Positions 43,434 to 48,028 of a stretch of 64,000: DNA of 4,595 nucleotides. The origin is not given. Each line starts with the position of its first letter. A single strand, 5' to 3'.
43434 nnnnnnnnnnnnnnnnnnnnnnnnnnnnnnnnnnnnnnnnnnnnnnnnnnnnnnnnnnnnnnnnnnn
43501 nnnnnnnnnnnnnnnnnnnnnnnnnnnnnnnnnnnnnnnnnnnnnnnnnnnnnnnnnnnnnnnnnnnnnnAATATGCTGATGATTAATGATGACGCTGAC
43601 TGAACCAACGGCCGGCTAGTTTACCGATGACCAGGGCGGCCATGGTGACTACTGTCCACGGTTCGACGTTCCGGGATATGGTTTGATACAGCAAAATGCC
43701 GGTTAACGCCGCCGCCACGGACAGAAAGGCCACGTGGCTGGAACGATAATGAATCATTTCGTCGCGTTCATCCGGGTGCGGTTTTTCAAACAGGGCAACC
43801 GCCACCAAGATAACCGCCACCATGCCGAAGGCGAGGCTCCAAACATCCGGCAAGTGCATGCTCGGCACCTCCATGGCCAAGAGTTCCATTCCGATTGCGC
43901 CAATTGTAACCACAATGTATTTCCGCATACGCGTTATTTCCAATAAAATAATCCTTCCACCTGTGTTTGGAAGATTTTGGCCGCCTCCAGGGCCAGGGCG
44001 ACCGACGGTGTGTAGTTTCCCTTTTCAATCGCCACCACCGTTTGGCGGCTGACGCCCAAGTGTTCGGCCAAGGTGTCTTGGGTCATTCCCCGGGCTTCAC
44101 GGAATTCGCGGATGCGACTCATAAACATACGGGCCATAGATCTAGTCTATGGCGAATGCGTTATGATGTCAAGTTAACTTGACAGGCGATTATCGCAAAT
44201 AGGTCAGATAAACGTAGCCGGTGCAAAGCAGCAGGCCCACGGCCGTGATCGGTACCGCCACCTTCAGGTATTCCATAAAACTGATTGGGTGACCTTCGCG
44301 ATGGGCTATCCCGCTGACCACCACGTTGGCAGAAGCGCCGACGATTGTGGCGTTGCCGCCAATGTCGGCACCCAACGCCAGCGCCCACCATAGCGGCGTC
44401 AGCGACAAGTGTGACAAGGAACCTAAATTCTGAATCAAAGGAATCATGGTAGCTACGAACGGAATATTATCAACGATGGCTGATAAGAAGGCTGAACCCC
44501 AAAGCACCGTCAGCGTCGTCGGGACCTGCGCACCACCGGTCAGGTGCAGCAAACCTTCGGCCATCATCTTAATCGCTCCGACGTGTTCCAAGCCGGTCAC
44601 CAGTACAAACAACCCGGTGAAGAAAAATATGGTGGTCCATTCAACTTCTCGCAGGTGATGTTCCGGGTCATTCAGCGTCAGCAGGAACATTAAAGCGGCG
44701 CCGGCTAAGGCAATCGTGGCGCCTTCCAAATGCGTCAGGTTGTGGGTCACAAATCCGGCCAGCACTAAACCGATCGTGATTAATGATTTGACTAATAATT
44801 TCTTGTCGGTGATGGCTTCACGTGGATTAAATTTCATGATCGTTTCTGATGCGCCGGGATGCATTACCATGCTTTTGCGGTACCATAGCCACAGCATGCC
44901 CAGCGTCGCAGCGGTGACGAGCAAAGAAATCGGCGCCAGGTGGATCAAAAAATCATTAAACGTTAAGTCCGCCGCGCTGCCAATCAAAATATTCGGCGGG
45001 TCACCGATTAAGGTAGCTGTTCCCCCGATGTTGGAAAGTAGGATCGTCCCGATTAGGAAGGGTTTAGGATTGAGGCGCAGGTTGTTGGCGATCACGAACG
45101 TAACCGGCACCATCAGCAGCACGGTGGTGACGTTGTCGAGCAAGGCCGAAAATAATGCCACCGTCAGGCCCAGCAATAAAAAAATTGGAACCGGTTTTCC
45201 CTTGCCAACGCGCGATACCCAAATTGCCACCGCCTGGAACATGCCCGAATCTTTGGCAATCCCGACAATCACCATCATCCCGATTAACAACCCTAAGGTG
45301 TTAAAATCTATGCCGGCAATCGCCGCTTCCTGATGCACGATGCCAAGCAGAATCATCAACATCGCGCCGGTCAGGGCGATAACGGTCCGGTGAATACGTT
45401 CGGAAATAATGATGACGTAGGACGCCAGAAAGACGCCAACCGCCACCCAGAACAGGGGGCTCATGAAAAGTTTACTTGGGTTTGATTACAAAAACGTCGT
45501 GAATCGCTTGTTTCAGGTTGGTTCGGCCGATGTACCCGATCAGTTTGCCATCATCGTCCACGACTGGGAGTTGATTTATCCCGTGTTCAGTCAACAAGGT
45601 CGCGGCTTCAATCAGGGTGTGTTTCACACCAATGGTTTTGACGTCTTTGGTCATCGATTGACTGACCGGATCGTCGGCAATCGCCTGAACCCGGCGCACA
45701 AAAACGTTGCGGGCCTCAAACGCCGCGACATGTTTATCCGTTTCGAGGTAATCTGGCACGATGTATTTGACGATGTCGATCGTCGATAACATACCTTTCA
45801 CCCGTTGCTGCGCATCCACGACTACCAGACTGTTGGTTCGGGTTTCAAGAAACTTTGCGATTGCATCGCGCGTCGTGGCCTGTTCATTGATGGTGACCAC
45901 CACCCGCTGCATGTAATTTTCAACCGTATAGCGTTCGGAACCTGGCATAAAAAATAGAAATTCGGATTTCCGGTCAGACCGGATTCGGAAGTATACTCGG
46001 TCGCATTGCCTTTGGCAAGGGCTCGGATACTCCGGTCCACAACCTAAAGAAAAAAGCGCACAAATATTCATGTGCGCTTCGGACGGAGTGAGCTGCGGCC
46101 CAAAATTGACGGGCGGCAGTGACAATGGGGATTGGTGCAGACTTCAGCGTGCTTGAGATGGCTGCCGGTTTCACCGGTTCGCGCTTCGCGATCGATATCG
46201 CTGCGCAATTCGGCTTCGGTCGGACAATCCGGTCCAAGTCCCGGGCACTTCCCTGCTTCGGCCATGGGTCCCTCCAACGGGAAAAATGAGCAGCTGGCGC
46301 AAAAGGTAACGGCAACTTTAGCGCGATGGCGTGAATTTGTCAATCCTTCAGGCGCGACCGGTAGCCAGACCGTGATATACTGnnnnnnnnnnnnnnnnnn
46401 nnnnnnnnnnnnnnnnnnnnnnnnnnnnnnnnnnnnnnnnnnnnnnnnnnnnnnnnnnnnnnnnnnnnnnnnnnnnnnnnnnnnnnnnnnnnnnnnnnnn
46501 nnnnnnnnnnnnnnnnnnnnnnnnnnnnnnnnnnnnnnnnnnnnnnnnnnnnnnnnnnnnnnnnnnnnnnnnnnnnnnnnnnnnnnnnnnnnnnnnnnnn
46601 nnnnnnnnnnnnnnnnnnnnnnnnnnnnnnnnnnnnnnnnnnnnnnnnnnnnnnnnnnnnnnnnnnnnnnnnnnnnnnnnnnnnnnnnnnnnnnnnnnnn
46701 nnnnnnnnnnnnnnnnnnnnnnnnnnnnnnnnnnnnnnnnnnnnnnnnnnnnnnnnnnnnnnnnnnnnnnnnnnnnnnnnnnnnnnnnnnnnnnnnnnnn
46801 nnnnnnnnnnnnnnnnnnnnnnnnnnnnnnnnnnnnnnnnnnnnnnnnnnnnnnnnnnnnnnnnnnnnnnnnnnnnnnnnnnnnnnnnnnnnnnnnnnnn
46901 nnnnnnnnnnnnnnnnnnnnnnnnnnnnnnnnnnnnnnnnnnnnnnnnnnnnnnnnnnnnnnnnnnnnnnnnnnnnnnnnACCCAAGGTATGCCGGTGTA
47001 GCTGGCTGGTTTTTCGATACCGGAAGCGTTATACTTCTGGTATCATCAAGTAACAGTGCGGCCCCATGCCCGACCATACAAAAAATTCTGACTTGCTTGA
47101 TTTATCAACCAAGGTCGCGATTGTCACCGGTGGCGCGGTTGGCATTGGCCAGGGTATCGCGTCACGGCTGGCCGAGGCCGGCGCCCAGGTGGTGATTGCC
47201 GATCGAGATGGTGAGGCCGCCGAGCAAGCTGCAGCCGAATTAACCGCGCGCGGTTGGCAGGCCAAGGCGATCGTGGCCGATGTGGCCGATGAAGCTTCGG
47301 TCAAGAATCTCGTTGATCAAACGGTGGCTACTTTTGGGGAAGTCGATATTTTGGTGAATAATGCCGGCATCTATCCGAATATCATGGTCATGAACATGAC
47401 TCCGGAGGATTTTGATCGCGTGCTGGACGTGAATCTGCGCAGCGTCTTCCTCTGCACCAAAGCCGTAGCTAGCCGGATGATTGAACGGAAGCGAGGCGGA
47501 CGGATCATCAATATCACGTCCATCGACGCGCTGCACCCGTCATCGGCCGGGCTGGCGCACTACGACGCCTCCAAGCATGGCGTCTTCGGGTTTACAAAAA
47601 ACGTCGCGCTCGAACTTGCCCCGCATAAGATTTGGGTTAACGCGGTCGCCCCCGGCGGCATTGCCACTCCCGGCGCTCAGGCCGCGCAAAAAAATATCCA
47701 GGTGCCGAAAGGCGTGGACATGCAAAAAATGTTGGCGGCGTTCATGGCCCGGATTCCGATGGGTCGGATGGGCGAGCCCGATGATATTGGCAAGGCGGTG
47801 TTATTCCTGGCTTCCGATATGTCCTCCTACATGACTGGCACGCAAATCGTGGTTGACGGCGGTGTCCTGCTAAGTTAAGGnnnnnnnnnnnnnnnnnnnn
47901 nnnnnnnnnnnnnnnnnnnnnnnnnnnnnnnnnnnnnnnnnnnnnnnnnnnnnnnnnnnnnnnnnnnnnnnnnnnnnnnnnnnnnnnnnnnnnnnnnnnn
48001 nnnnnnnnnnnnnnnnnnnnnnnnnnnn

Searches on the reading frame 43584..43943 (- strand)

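Call 24: search_protein_families(library=pfam, proteins=[window:43584-43943:-], max_evalue=0.001)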
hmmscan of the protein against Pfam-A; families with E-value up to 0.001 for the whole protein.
window:43584-43943:- (119 aa): 1 family
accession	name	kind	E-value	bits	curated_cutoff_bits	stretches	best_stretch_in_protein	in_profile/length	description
PF09946.14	DUF2178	-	0.00055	20.4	22.8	1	16-88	10-79/104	Predicted membrane protein (DUF2178)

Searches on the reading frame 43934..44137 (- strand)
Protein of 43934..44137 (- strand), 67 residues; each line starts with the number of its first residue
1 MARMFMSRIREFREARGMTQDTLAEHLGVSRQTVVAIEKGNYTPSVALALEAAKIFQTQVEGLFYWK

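Call 24: search_protein_families(library=pfam, proteins=[window:43934-44137:-], max_evalue=0.001)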
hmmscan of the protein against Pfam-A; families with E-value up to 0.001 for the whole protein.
window:43934-44137:- (67 aa): 8 families
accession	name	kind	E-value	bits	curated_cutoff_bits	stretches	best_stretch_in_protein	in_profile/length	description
PF01381.28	HTH_3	-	4.6e-14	52.6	23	1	9-61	1-53/55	Helix-turn-helix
PF13560.12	HTH_31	-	3.3e-11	43.8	27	1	8-60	5-58/64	Helix-turn-helix domain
PF12844.13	HTH_19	-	5.5e-09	36.2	30.2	1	7-51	2-43/64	Helix-turn-helix domain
PF13413.12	HTH_25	-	3.4e-06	27.2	24.6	1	9-42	2-35/62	Helix-turn-helix domain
PF08279.18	HTH_11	-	2.2e-05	24.7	25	1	10-35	7-33/55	HTH domain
PF13443.12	HTH_26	-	0.00012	22.7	22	1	8-65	1-59/63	Cro/C1-type HTH DNA-binding domain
PF13384.12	HTH_23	-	0.00063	19.9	24.6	1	15-34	15-34/50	Homeodomain-like domain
PF07022.19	Phage_CI_repr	-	0.00068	20.4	22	1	9-54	3-48/65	Bacteriophage CI repressor helix-turn-helix domain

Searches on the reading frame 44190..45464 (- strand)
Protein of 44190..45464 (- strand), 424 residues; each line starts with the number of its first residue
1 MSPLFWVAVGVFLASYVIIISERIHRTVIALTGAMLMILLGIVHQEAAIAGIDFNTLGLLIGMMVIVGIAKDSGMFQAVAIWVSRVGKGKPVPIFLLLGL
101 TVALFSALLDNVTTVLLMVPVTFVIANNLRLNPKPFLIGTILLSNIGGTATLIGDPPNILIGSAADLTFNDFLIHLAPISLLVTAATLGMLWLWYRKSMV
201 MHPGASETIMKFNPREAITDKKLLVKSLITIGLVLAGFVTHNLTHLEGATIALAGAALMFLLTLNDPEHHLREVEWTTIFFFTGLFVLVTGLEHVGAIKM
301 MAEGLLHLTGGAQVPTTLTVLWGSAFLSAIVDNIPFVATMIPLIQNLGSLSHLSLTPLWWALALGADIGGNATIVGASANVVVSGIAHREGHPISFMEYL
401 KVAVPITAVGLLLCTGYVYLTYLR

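Call 24: search_protein_families(library=pfam, proteins=[window:44190-45464:-], max_evalue=0.001)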
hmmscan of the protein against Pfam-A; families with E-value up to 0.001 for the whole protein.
window:44190-45464:- (424 aa): 4 families
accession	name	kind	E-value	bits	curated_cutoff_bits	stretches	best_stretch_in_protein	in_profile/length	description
PF03600.22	CitMHS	-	3.2e-99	332.6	31.9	2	16-365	1-336/336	Citrate transporter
PF02040.21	ArsB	-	1.3e-23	84.5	22.2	1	8-416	2-417/423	Arsenical pump membrane protein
PF00939.25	Na_sulph_symp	-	1.7e-10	41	27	1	231-411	276-455/472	Sodium:sulfate symporter transmembrane region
PF06450.18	NhaB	-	0.00043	19.7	27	1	144-339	213-413/515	Bacterial Na+/H+ antiporter B (NhaB)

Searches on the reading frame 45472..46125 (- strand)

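Call 24: search_protein_families(library=pfam, proteins=[window:45472-46125:-], max_evalue=0.001)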
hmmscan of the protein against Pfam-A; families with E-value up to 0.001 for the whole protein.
window:45472-46125:- (217 aa): 1 family
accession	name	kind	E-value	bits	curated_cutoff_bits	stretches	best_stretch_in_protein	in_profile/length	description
PF00571.33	CBS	-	2.5e-24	85.8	24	2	158-209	5-56/57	CBS domain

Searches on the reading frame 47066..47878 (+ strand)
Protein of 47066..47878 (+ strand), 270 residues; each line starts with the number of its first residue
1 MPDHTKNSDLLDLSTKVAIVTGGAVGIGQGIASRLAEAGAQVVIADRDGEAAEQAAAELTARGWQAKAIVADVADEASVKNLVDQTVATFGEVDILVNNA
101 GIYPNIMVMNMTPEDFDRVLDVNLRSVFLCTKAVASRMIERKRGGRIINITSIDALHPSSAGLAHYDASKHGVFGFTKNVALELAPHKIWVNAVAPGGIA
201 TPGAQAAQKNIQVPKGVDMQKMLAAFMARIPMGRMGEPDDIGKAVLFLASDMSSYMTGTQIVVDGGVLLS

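Call 3: search_protein_families(library=pfam, proteins=[window:47066-47878:+], max_evalue=0.01)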
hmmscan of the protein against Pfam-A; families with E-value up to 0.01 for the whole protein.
window:47066-47878:+ (270 aa): 12 families
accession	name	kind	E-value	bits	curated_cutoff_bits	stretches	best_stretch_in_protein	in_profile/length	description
PF13561.12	adh_short_C2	-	1.3e-67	228.2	27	1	24-267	2-235/236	Enoyl-(Acyl carrier protein) reductase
PF00106.31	adh_short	-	4.1e-60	203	26.6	1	16-209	1-192/195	short chain dehydrogenase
PF08659.16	KR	-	1.1e-15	58.5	22.6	1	19-129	4-118/180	KR domain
PF23441.1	SDR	-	1e-06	28.8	27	1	16-269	8-257/258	SDR-like rossmann domain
PF03435.24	Sacchrp_dh_NADP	-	4e-06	27.6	25.1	1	23-121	5-97/129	Saccharopine dehydrogenase NADP binding domain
PF03807.23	F420_oxidored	-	0.00018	22.5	21.6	1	16-66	1-46/94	NADP oxidoreductase coenzyme F420-dependent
PF01370.27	Epimerase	-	0.00021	21.2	20.9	1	19-116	2-87/240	NAD dependent epimerase/dehydratase family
PF02737.24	3HCDH_N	-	0.00082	19.8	22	1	16-68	1-54/180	3-hydroxyacyl-CoA dehydrogenase, NAD binding domain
PF02254.24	TrkA_N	-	0.00085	20.1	23.8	1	23-80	5-56/116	TrkA-N domain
PF13649.12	Methyltransf_25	-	0.0027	18.8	27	1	25-88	4-70/97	Methyltransferase domain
PF03446.21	NAD_binding_2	-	0.0056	17.1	21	0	27-104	10-81/161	NAD binding domain of 6-phosphogluconate dehydrogenase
PF00670.27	AdoHcyase_NAD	-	0.0075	16.8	27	0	8-98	17-94/162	S-adenosyl-L-homocysteine hydrolase, NAD binding domain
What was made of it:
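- Checked: The SDR (47066-47878) and the pterin dehydratase (51805-52143) are confirmed (call 3).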

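Call 4: search_protein_families(library=ncbifam, proteins=[window:47066-47878:+], max_evalue=0.01)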
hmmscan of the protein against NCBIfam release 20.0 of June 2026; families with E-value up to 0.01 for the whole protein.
window:47066-47878:+ (270 aa): 246 families (the best 25 are shown)
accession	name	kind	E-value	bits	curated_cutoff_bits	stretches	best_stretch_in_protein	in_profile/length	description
NF005559.1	PRK07231.1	subfamily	1.2e-77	260.7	215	1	13-268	2-248/249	glucose 1-dehydrogenase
NF004198.0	PRK05653.1-3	equivalog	2.3e-75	253.2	296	1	13-268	5-247/248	3-oxoacyl-ACP reductase FabG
NF009468.0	PRK12826.1-4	equivalog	2.2e-71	240.5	318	1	12-269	4-249/256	SDR family oxidoreductase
NF004791.0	PRK06138.1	equivalog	6.2e-70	235.4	312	1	12-268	2-250/252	SDR family oxidoreductase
NF004202.0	PRK05653.2-2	equivalog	3.4e-69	233.3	333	1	13-269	5-249/259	3-oxoacyl-ACP reductase FabG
TIGR01830.1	3oxo_ACP_reduc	equivalog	4.9e-69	232.7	297.75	1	18-267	1-238/239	3-oxoacyl-[acyl-carrier-protein] reductase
NF009093.0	PRK12429.1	subfamily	7.4e-67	225.4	258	1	13-267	3-256/259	3-hydroxybutyrate dehydrogenase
NF006070.0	PRK08213.1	subfamily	8.7e-67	225.4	279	1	8-267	5-256/259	gluconate 5-dehydrogenase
NF009466.0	PRK12826.1-2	subfamily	2.1e-66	223.9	222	1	15-267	3-244/248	3-oxoacyl-ACP reductase FabG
TIGR02415.1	23BDH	subfamily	2.3e-66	223.8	304.35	1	16-268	1-252/254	acetoin reductase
NF004197.0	PRK05653.1-1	equivalog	2.1e-65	220.8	332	1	13-268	5-247/249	3-oxoacyl-ACP reductase FabG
NF005853.0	PRK07774.1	equivalog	1.8e-64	217.6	303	1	12-268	3-247/250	SDR family oxidoreductase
TIGR01832.1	kduD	equivalog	3.5e-63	213.4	338.85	1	12-268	2-246/248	2-dehydro-3-deoxy-D-gluconate 5-dehydrogenase KduD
TIGR01963.1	PHB_DH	subfamily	8.2e-63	212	307.05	1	16-267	2-252/255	3-hydroxybutyrate dehydrogenase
NF009384.0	PRK12743.1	equivalog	1.1e-62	211.6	264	1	14-269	5-249/258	SDR family oxidoreductase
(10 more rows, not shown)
